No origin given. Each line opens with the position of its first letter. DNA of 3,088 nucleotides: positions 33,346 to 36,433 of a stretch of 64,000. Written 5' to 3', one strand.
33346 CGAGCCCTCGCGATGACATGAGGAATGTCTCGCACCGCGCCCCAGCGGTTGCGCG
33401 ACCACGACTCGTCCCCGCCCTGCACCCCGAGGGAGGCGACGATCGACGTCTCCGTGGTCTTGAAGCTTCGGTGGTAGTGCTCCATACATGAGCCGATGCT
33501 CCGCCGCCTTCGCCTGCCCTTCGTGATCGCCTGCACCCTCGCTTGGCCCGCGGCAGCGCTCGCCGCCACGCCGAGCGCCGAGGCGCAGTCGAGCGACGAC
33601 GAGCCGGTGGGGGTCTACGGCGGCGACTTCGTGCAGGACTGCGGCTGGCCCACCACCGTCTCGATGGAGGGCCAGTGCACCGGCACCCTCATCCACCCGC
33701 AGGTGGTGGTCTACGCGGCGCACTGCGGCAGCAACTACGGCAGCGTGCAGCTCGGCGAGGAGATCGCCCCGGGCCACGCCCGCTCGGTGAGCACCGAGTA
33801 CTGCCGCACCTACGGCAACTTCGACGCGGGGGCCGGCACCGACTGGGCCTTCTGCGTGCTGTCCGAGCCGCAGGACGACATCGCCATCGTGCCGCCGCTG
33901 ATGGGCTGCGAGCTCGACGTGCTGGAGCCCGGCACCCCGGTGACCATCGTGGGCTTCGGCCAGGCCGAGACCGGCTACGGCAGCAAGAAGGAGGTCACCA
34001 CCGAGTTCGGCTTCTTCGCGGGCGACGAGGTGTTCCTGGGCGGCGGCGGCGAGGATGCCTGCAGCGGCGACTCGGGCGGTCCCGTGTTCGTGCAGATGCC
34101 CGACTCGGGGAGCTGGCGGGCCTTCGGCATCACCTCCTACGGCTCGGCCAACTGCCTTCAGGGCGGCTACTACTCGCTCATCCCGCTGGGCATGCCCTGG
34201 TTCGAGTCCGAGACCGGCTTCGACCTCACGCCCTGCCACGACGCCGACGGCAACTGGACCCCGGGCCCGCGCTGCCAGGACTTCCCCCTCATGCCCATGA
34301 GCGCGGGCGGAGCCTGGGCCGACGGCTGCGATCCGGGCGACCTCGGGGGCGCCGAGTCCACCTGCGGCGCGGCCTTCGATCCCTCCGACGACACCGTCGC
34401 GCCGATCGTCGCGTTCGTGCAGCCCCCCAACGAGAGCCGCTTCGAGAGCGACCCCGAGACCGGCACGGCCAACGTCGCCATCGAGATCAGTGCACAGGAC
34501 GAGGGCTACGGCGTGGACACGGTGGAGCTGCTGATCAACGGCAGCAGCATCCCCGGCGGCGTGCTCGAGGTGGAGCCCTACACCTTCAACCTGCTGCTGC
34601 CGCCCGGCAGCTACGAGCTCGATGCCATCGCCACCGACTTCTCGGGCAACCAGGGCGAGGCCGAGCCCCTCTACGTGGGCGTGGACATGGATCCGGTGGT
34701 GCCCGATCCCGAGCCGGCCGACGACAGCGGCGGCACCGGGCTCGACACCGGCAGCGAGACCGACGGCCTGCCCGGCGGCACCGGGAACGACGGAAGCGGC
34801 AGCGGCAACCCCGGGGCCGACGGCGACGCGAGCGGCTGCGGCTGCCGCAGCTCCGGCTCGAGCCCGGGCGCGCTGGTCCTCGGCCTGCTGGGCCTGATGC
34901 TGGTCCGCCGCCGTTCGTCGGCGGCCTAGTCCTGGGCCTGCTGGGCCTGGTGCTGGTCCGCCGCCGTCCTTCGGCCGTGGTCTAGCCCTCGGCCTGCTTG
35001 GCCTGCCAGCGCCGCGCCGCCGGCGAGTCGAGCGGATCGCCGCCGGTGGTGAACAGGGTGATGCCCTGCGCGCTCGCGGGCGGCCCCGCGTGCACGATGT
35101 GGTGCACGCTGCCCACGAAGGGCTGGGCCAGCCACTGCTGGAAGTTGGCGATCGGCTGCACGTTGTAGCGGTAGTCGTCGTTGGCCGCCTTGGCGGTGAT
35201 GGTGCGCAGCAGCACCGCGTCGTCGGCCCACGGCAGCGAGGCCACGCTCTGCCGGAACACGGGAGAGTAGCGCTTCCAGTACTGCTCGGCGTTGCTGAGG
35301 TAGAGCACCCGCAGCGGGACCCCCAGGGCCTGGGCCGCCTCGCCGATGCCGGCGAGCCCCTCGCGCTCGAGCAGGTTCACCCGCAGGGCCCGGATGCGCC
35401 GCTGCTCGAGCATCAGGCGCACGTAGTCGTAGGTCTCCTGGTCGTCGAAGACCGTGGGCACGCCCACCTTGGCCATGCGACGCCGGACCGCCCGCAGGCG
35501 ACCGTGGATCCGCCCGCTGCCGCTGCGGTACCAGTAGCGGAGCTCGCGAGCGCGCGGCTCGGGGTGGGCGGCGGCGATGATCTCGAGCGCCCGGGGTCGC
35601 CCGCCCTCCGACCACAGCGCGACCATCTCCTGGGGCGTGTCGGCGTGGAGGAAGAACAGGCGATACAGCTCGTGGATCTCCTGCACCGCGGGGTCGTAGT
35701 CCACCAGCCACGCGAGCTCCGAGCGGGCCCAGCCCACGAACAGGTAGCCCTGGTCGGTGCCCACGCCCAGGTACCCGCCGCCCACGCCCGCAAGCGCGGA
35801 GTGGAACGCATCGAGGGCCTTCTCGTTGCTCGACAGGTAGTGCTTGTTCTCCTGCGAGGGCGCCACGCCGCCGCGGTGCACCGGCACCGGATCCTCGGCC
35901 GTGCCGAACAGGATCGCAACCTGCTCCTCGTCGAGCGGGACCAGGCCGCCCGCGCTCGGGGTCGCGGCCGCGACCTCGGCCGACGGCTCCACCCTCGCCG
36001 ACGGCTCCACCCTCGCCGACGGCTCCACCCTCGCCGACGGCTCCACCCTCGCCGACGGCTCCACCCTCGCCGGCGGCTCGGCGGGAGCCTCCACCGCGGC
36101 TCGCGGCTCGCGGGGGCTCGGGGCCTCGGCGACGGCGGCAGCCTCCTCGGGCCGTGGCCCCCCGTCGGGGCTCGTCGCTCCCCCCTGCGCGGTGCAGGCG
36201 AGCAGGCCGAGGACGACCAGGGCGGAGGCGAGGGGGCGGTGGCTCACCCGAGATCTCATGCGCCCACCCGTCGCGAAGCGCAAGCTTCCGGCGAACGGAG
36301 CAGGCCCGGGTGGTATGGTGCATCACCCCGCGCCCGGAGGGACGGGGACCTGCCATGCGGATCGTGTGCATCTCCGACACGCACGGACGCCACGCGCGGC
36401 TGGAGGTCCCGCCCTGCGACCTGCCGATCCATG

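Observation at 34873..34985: Tandem duplication of the MYXO-CTERM tail, second copy stranded after the stop codon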

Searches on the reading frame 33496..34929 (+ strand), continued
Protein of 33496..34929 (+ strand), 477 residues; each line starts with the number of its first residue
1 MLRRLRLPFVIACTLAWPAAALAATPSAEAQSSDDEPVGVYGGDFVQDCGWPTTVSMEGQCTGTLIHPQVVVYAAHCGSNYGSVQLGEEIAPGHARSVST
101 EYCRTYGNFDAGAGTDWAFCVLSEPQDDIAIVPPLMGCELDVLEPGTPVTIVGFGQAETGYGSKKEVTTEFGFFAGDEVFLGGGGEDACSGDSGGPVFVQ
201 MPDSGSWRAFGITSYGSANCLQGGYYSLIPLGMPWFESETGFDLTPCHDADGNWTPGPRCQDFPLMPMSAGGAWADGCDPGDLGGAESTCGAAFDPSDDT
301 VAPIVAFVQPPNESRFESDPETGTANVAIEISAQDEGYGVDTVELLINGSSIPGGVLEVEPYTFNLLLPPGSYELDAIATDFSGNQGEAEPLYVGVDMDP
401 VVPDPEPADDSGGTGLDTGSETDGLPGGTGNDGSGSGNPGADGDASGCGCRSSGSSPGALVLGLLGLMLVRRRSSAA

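Call 36: find_encoding_contigs(protein=P0010, flank=2500, max_places=2)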
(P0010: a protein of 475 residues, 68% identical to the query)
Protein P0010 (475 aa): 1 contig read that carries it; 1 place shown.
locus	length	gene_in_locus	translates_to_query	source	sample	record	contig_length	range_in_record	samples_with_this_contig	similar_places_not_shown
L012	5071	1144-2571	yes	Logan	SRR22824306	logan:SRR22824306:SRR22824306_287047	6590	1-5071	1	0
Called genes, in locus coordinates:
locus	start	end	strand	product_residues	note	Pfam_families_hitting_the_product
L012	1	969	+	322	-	?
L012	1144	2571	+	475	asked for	PF00089:Trypsin, PF17957:Big_7 (weak)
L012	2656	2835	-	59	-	PF03884:YacG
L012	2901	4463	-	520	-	PF25384:Alsin_RLD (faint), PF25390:WD40_RLD, PF13540:RCC1_2, PF00415:RCC1 (weak), PF13540:RCC1_2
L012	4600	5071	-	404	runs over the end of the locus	PF00155:Aminotran_1_2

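Call 39: find_encoding_contigs(protein=window:33496-34926:+, flank=3000, max_places=6)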
Protein window:33496-34926:+ (477 aa): 1 contig read that carries it; 1 place shown.
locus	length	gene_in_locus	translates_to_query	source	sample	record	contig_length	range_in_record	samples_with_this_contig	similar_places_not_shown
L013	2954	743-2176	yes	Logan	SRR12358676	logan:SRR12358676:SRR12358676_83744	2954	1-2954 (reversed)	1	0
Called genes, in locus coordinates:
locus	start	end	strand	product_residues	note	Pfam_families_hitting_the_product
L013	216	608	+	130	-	-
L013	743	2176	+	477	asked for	PF00089:Trypsin, PF17957:Big_7 (faint)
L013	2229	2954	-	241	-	?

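Call 40: list_cluster_members(proteins=[P0001, window:33496-34926:+, window:34985-36283:-])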
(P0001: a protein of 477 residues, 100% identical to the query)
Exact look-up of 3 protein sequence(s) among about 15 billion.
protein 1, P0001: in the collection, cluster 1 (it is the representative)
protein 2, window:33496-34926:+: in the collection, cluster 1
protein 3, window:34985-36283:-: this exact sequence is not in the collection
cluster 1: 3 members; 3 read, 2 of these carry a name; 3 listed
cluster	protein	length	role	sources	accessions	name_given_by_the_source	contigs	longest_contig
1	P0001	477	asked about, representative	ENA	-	-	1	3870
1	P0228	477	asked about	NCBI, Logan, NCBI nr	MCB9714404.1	MAG: trypsin-like serine protease [Myxococcales bacterium] | trypsin-like serine protease [Myxococcales bacterium]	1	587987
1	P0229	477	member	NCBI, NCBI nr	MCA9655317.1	MAG: trypsin-like serine protease [Myxococcales bacterium] | trypsin-like serine protease [Myxococcales bacterium]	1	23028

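Call 41: find_encoding_contigs(protein=P0229, flank=3000, max_places=4)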
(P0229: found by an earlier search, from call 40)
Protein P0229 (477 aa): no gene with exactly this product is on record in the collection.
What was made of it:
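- Tried and rejected: A look-up of strain variant P0229 found no contig on record (call 41).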

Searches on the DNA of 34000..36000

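Call 28: search_rna_families(source=window, start=34000, end=36000, threshold=evalue, max_evalue=1)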
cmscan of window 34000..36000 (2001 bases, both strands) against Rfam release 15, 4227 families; matches with E-value up to 1: 1.
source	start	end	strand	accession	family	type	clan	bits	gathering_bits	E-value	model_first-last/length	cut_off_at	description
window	34537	34604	-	RF03847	mir-1538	Gene; miRNA;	-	21.2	78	0.44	1-58/58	no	mir-1538 microRNA precursor family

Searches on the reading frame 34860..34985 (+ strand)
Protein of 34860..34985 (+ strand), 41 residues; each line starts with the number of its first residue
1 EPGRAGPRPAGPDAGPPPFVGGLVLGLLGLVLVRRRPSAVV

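Call 5: search_protein_families(library=ncbifam, proteins=[window:34860-34985:+], max_evalue=1)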
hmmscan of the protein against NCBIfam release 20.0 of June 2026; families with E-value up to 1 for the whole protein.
window:34860-34985:+ (41 aa): 3 families
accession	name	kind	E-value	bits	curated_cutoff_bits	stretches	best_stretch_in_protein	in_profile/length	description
TIGR01167.1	LPXTG_anchor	domain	0.023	15.4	15.9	1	18-36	14-32/34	LPXTG cell wall anchor domain-containing protein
TIGR03382.1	GC_trans_RRR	domain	0.024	15.3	15.85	1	12-36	6-27/27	MYXO-CTERM sorting domain-containing protein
TIGR03901.2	MYXO-CTERM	domain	0.062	13.7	20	1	13-36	11-32/34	MYXO-CTERM sorting domain-containing protein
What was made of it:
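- On MYXO-CTERM sorting signal (copy 2, 34926-34985): TIGR03901 scores 13.7 bits against a cut-off of 20 (call 5).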

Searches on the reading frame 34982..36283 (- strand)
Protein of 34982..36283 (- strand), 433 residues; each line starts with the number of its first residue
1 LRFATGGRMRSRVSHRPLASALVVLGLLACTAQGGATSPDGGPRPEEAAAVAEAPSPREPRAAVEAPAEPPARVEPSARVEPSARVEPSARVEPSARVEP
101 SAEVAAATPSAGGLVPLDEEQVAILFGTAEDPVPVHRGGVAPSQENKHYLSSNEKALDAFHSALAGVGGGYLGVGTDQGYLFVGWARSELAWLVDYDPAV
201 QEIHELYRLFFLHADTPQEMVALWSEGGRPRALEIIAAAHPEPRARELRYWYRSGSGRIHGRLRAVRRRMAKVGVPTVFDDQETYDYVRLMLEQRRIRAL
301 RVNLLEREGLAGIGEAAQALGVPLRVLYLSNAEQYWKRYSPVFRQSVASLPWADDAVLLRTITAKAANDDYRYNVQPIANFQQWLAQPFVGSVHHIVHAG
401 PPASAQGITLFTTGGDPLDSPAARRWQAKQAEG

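Call 5: search_protein_families(library=ncbifam, proteins=[window:34982-36283:-], max_evalue=1)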
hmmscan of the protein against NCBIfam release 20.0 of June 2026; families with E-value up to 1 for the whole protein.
window:34982-36283:- (433 aa): 3 families
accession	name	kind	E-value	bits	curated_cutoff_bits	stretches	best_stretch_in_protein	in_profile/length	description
NF047518.1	LIC_10091_fam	equivalog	3e-58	197.5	350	1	145-410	37-315/325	LIC_10091 family lipoprotein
NF002060.0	PRK00892.1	subfamily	0.04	13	207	1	69-107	99-137/345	UDP-3-O-(3-hydroxymyristoyl)glucosamine N-acyltransferase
NF003657.0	PRK05289.1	equivalog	0.2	10.7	226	1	72-108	4-40/264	acyl-ACP--UDP-N-acetylglucosamine O-acyltransferase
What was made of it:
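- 34982..36283 (-): Convergent gene for a LIC_10091-family / DUF7790 putative lipoprotein (433 aa). NF047518 E = 3e-58, 197.5 bits, below the equivalog cut-off of 350 (call 5).
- On LIC_10091 family / DUF7790 (convergent gene): NF047518 E = 3e-58, but 197.5 bits against an equivalog cut-off of 350 (call 5).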

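Call 23: find_homologous_proteins(query=window:34982-36283:-, max_evalue=1e-20)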
Query window:34982-36283:- (433 aa): 107 proteins with E <= 1e-20 among 8000 candidates.
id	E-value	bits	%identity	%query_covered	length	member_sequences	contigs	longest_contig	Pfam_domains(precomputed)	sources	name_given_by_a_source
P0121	2.5e-162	559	63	97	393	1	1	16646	PF25046.2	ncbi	ncbi:MAG: hypothetical protein AB1Z98_10535 [Nannocystaceae bacterium]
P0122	1.7e-141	491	63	77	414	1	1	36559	PF25046.2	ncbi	-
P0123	1.4e-134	468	63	74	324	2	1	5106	PF25046.2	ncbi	-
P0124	1.5e-133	464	65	72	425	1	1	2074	PF25046.2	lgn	-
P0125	4.8e-132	459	57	85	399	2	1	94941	PF25046.2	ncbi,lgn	ncbi:MAG: hypothetical protein AAGF11_13355 [Myxococcota bacterium]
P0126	1.7e-131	458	56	82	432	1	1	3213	PF25046.2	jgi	jgi:hypothetical protein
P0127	6.4e-131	456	55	83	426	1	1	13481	PF25046.2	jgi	jgi:hypothetical protein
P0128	2.3e-129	451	61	74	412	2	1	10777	PF25046.2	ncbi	-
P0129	4.1e-128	446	60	74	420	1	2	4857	PF25046.2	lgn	-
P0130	3.4e-127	443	62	73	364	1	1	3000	PF25046.2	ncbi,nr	ncbi:MAG: hypothetical protein KDK70_31645 [Myxococcales bacterium]|nr:hypothetical protein [Myxococ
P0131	1.4e-126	441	51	97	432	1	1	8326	PF25046.2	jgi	jgi:hypothetical protein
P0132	5.0e-126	440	52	91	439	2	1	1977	PF25046.2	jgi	jgi:hypothetical protein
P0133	4.6e-124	433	55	87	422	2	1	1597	PF25046.2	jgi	jgi:hypothetical protein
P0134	4.9e-124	433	55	82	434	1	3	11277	PF25046.2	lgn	-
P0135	8.1e-124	432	52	94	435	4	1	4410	PF25046.2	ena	-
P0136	1.9e-123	431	58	74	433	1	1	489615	PF25046.2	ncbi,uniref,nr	ncbi:LIC_10091 family protein [Paraliomyxa miuraensis]|uniref:LIC_10091 family protein n=1 Tax=Paral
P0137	5.1e-122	426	54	90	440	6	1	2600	PF25046.2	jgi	jgi:hypothetical protein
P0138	3.8e-121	424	56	82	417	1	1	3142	PF25046.2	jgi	jgi:hypothetical protein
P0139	1.5e-120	422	51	94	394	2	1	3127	PF25046.2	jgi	jgi:hypothetical protein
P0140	2.9e-120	421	55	78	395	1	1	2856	PF25046.2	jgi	jgi:hypothetical protein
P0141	6.3e-120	420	58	73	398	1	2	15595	PF25046.2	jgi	jgi:hypothetical protein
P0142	2.1e-119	418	55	75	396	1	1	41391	PF25046.2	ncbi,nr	ncbi:MAG: hypothetical protein H6712_33090 [Myxococcales bacterium]|nr:hypothetical protein [Myxococ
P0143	2.1e-119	418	56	73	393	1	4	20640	PF25046.2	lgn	-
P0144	6.0e-119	416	54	86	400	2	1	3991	PF25046.2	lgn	-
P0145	6.1e-119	416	51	94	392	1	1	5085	PF25046.2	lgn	-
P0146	1.7e-118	415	56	75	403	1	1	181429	PF25046.2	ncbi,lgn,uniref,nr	ncbi:LIC_10091 family protein [Paraliomyxa miuraensis]|uniref:LIC_10091 family protein n=1 Tax=Paral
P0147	2.0e-118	415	57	73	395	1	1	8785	PF25046.2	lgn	-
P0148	3.6e-118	414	56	73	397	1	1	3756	PF25046.2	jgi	jgi:hypothetical protein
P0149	2.3e-117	411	52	85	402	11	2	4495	PF25046.2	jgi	jgi:hypothetical protein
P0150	2.9e-117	411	50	95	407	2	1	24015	PF25046.2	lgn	-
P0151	3.5e-117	410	55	73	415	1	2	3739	PF25046.2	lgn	-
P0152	2.1e-116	408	56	73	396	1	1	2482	PF25046.2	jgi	jgi:hypothetical protein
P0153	1.3e-115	405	49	96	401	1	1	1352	PF25046.2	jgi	jgi:hypothetical protein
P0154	3.2e-115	404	50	97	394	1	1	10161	PF25046.2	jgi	jgi:hypothetical protein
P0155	1.5e-114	402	48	96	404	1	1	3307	PF25046.2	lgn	-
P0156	1.6e-114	402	50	94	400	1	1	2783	PF25046.2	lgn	-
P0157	1.1e-113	399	53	76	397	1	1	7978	PF25046.2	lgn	-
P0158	1.3e-113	399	57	73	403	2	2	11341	PF16031.11,PF25046.2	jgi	-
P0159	5.3e-113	397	50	97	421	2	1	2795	PF25046.2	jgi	jgi:hypothetical protein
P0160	7.7e-113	396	56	73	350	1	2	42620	PF25046.2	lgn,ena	-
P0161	2.3e-112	395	52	84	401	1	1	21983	PF25046.2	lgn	-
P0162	2.3e-112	395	52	84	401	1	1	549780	PF25046.2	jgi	-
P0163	2.9e-112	394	54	73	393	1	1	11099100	PF25046.2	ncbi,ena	-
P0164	1.3e-111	392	53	73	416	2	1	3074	PF25046.2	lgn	-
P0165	5.8e-111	390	50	82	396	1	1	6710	PF25046.2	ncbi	-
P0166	6.0e-111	390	53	73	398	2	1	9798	PF25046.2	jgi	-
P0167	1.4e-110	389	52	75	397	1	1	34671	PF25046.2,PF05887.17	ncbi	ncbi:MAG: hypothetical protein AAF799_47085 [Myxococcota bacterium]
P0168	2.2e-110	388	55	73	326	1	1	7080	PF25046.2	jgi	-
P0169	4.5e-110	387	53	73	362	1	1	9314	PF25046.2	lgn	-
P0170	1.2e-109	386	53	75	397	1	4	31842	PF25046.2,PF05887.17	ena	-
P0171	1.4e-105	372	55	68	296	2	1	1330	PF25046.2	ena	-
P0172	1.1e-101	359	48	71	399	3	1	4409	PF25046.2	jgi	jgi:hypothetical protein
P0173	4.5e-101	357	51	73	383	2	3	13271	PF25046.2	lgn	-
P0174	2.6e-99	352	51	72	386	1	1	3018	PF25046.2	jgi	jgi:hypothetical protein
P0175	8.4e-98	347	52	72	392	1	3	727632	PF25046.2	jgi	-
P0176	4.9e-97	344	50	73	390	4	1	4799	PF25046.2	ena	-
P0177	2.1e-96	342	46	87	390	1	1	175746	PF25046.2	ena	-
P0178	2.4e-96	342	43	95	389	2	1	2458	PF25046.2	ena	-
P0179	5.1e-96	341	50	73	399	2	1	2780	PF25046.2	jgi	jgi:hypothetical protein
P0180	6.6e-96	340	49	72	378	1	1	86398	PF25046.2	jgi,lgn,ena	-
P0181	2.1e-95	339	50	70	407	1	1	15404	PF25046.2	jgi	jgi:hypothetical protein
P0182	3.8e-95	338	46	87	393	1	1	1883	PF25046.2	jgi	jgi:hypothetical protein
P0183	5.6e-95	337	49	71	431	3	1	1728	PF25046.2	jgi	jgi:hypothetical protein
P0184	8.2e-95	337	49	72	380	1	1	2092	PF25046.2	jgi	jgi:hypothetical protein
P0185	2.1e-94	335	50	72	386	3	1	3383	PF25046.2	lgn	-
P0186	3.6e-94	335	50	70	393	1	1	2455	PF25046.2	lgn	-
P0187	3.2e-92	328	51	73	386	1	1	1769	PF25046.2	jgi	jgi:hypothetical protein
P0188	1.5e-91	326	50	71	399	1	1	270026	PF25046.2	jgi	-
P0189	2.3e-91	325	50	70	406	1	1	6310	PF25046.2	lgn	-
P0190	4.0e-90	321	45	86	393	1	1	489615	PF25046.2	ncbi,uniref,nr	ncbi:LIC_10091 family protein [Paraliomyxa miuraensis]|uniref:LIC_10091 family protein n=1 Tax=Paral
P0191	1.5e-88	316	46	85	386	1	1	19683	PF25046.2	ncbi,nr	ncbi:MAG TPA: hypothetical protein VG755_17105 [Nannocystaceae bacterium]|nr:hypothetical protein [N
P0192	4.4e-88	315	45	86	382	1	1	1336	PF25046.2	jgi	jgi:hypothetical protein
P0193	9.5e-88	313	47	77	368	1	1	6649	PF25046.2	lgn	-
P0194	3.3e-86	308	48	73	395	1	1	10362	PF25046.2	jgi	jgi:hypothetical protein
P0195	1.4e-84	303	41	94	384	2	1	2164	PF25046.2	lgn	-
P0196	5.9e-84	301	46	77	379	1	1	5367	PF25046.2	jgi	jgi:hypothetical protein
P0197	5.0e-83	298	44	81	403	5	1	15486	PF25046.2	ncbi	-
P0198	5.1e-82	295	46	73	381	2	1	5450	PF25046.2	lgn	-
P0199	1.3e-78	283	44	73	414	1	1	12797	PF25046.2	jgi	jgi:hypothetical protein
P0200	9.5e-74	267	45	71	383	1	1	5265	PF25046.2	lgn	-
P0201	7.0e-73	265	44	70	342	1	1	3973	PF25046.2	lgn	-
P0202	1.2e-71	260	48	62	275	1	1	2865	PF25046.2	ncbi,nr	ncbi:MAG: hypothetical protein KDK70_32545, partial [Myxococcales bacterium]|nr:hypothetical protein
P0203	1.7e-71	260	44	67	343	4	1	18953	PF25046.2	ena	-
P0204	1.3e-70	257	43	72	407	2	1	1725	PF25046.2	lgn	-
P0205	1.4e-70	257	43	70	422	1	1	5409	PF25046.2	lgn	-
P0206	1.5e-70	257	40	82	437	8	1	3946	PF25046.2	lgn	-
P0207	3.1e-70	256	45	66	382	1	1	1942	PF25046.2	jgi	jgi:hypothetical protein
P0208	1.9e-62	230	44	63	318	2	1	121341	PF25046.2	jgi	jgi:hypothetical protein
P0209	4.9e-53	199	36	76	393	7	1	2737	PF25046.2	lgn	-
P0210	1.2e-50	191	36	63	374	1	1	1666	PF25046.2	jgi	jgi:hypothetical protein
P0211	2.1e-50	190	31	87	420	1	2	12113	PF25046.2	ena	-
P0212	4.5e-48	183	35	70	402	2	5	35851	PF25046.2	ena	-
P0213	9.3e-48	182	41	57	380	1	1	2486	PF25046.2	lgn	-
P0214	3.1e-45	173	35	73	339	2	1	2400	PF25046.2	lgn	-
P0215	3.2e-45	173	38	60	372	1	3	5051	PF25046.2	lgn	-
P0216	2.3e-44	171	36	79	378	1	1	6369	PF25046.2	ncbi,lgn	-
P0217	1.6e-41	161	33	74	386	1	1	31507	PF25046.2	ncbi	-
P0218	6.3e-40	156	36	61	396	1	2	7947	PF25046.2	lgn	-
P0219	4.3e-38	150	35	68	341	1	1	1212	PF25046.2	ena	-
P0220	2.0e-37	148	32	68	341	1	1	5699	PF25046.2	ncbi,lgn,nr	ncbi:MAG TPA: hypothetical protein VEU33_12090 [Archangium sp.]|nr:hypothetical protein [Archangium 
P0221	1.2e-36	145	36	64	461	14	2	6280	PF25046.2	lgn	-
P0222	1.9e-36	144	35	64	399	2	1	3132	PF25046.2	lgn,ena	-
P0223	5.9e-36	143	33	62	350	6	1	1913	PF25046.2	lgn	-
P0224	7.6e-36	143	33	62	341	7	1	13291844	PF25046.2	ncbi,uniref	ncbi:LIC_10091 family protein [Archangium violaceum]|uniref:LIC_10091 family protein n=1 Tax=Archang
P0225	1.7e-33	135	35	64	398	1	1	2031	PF25046.2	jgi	-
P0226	2.7e-33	134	36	67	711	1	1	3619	PF25046.2,PF03781.23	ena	-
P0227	3.3e-33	134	35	64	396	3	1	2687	PF25046.2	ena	-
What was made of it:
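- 34982..36283 (-): All 107 homologues carry PF25046 (call 23).
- On LIC_10091 family / DUF7790 (convergent gene): All 107 homologues carry PF25046, and some are named LIC_10091 family protein (call 23).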
